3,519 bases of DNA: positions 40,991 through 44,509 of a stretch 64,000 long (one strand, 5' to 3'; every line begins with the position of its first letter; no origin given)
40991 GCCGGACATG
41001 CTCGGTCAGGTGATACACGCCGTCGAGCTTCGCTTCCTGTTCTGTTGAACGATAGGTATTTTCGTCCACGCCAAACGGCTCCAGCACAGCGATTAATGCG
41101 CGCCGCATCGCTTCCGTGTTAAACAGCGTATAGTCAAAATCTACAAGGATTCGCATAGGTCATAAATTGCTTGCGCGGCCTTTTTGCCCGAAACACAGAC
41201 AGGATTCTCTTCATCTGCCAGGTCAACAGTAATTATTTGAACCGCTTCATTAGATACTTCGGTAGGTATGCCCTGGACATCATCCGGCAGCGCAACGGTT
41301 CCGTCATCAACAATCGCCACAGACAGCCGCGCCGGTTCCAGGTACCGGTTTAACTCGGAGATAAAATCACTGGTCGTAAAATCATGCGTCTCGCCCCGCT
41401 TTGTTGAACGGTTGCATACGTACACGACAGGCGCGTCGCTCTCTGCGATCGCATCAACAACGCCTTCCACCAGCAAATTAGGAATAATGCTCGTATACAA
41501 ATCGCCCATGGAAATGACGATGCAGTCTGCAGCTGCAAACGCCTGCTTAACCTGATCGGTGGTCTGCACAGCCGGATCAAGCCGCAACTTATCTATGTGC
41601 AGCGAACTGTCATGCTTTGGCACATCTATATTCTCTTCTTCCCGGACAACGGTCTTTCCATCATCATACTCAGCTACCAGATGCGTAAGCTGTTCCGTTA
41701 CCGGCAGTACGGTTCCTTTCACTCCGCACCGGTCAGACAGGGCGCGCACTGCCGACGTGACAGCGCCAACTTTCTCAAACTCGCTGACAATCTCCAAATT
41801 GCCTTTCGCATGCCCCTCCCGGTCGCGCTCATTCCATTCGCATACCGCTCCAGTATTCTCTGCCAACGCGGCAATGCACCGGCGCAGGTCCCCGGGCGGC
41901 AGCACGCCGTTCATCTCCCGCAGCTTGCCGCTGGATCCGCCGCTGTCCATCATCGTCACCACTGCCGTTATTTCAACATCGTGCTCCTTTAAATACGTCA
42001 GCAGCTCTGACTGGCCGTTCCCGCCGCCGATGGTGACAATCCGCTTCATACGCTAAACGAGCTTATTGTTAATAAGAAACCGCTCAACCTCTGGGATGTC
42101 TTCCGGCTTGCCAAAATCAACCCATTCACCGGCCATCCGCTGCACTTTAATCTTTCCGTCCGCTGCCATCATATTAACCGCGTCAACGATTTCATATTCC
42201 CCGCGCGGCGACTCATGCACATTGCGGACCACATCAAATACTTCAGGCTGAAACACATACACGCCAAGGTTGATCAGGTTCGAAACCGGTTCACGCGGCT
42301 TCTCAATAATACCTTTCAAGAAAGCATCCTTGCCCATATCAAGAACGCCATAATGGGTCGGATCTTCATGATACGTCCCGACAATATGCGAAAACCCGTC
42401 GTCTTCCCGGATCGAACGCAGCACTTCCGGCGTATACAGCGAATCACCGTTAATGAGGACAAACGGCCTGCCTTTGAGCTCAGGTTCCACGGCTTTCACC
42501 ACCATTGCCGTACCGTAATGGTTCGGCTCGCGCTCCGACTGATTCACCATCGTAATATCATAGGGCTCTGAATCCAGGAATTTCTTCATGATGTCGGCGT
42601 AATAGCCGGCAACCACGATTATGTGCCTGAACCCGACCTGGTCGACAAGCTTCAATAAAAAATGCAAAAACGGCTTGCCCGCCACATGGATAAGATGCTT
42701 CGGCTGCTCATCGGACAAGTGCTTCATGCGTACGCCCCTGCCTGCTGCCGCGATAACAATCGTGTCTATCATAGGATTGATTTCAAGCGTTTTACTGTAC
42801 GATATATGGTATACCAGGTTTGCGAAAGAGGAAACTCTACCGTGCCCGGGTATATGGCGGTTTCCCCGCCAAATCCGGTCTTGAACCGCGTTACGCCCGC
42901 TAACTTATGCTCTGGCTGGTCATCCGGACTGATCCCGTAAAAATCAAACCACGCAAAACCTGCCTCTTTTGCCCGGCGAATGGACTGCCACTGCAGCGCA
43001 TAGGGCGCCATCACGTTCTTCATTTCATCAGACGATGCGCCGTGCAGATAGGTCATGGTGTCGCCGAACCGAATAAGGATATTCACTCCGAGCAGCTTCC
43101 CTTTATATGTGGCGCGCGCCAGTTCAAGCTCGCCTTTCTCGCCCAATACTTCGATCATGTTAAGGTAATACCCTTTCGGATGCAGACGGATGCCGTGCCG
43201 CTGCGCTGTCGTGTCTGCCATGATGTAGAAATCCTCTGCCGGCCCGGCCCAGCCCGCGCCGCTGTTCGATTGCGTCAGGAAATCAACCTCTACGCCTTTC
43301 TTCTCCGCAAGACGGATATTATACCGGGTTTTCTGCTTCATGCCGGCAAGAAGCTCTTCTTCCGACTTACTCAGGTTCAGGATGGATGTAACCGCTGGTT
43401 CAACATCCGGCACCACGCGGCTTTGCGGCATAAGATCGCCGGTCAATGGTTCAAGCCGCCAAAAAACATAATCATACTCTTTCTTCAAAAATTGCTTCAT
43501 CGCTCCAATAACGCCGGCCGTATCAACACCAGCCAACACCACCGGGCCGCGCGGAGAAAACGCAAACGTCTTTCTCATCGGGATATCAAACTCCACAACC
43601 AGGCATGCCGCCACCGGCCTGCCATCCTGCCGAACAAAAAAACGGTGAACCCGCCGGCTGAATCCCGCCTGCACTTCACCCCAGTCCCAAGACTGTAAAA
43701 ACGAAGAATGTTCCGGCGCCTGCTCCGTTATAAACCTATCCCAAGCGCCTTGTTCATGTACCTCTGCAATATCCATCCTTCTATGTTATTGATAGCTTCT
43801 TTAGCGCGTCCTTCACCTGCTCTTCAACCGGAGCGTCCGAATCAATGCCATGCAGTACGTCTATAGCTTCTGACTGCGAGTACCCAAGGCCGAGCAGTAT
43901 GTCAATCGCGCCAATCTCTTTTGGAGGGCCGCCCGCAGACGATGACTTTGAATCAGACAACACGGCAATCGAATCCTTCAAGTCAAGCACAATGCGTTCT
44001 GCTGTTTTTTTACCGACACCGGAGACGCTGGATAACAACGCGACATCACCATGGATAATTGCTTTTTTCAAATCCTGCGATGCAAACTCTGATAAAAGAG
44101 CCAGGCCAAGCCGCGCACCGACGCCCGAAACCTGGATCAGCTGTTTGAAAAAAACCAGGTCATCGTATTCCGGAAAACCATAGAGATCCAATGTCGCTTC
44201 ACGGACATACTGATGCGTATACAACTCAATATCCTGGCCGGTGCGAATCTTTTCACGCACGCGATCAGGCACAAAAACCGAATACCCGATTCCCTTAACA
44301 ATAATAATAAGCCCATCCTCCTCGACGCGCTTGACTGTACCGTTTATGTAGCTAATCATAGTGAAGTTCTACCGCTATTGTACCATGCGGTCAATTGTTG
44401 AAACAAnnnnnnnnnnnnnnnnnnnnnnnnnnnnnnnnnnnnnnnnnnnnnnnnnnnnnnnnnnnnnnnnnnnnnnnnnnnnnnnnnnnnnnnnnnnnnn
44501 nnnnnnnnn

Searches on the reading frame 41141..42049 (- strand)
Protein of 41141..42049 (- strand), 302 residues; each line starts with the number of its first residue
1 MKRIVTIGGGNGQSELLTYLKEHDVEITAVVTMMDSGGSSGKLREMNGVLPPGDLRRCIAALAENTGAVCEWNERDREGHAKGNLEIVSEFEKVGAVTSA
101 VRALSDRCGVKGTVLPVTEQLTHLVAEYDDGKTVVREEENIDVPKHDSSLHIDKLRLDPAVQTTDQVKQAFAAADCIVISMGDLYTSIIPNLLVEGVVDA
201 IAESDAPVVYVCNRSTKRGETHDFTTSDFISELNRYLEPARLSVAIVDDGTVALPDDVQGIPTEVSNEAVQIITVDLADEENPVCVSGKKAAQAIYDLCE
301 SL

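Call 42: search_protein_families(library=pfam, proteins=[window:41141-42049:-], max_evalue=0.001)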
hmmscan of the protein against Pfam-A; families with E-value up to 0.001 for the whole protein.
window:41141-42049:- (302 aa): 1 family
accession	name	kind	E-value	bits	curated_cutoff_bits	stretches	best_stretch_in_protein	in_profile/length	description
PF01933.23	CofD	-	1.9e-65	221.4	30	1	4-252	1-254/290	2-phospho-L-lactate transferase CofD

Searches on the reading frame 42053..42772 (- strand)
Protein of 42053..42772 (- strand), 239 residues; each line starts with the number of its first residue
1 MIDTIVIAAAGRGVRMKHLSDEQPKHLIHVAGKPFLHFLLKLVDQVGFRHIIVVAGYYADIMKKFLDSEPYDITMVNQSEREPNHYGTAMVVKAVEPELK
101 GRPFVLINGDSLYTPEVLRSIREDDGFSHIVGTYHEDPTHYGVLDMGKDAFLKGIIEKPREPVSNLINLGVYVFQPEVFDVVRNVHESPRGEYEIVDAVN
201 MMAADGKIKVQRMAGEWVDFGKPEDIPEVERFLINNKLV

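Call 42: search_protein_families(library=pfam, proteins=[window:42053-42772:-], max_evalue=0.001)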
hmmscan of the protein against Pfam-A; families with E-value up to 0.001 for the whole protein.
window:42053-42772:- (239 aa): 3 families
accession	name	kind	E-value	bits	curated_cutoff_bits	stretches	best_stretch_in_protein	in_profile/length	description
PF00483.29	NTP_transferase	-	6.7e-32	111.4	21.2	1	6-233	3-242/245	Nucleotidyl transferase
PF12804.13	NTP_transf_3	-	1.3e-09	38.9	27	1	6-134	2-123/160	MobA-like NTP transferase domain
PF01128.25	IspD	-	0.00051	20.3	27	1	5-66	3-63/221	2-C-methyl-D-erythritol 4-phosphate cytidylyltransferase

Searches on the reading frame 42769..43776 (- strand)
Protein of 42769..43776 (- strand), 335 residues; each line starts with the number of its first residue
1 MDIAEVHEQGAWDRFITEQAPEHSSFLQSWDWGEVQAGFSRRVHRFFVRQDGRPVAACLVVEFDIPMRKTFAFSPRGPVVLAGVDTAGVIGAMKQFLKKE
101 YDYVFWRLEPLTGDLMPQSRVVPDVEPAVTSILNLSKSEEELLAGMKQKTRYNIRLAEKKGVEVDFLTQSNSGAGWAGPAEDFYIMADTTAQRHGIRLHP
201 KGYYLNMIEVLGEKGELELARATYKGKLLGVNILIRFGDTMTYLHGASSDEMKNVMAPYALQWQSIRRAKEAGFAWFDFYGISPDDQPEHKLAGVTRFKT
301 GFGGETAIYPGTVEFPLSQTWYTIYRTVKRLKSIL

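Call 42: search_protein_families(library=pfam, proteins=[window:42769-43776:-], max_evalue=0.001)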
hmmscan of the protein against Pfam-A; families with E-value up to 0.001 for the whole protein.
window:42769-43776:- (335 aa): 2 families
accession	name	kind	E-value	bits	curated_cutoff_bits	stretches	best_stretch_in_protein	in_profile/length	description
PF02388.22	FemAB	-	1.8e-42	146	24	2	231-329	310-405/406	FemAB family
PF13480.13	Acetyltransf_6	-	1.6e-15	58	22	1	148-281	5-136/143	Acetyltransferase (GNAT) domain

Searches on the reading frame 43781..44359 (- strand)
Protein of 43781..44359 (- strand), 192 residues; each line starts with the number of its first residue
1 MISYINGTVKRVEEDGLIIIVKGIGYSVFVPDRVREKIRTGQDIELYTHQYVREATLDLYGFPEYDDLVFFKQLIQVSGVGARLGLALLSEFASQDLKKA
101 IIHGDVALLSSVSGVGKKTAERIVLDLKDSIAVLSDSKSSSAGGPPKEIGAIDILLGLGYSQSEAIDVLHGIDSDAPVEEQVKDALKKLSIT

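Call 3: search_protein_families(library=pfam, proteins=[window:43781-44359:-], max_evalue=0.1)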
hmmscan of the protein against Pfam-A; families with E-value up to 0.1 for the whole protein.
window:43781-44359:- (192 aa): 7 families
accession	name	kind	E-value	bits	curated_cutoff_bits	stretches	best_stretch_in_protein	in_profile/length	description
PF01330.27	RuvA_N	-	5.7e-19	68.4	23.6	1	1-61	1-61/61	RuvA N terminal domain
PF14520.12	HHH_5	-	4.7e-14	53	27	1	71-129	1-57/57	Helix-hairpin-helix domain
PF07499.19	RuvA_C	-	5.3e-06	27.3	24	1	155-190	10-47/47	RuvA, C-terminal domain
PF00633.29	HHH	-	2.2e-05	24.5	24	1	105-124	9-28/30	Helix-hairpin-helix motif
PF12836.13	HHH_3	-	0.0032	18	27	1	105-124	12-31/65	Helix-hairpin-helix motif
PF21176.3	RecR_HhH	-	0.023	15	27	1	109-127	8-26/45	RecR, helix-hairpin-helix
PF01367.25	5_3_exonuc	-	0.075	14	40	0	110-184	21-88/97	5'-3' exonuclease, C-terminal SAM fold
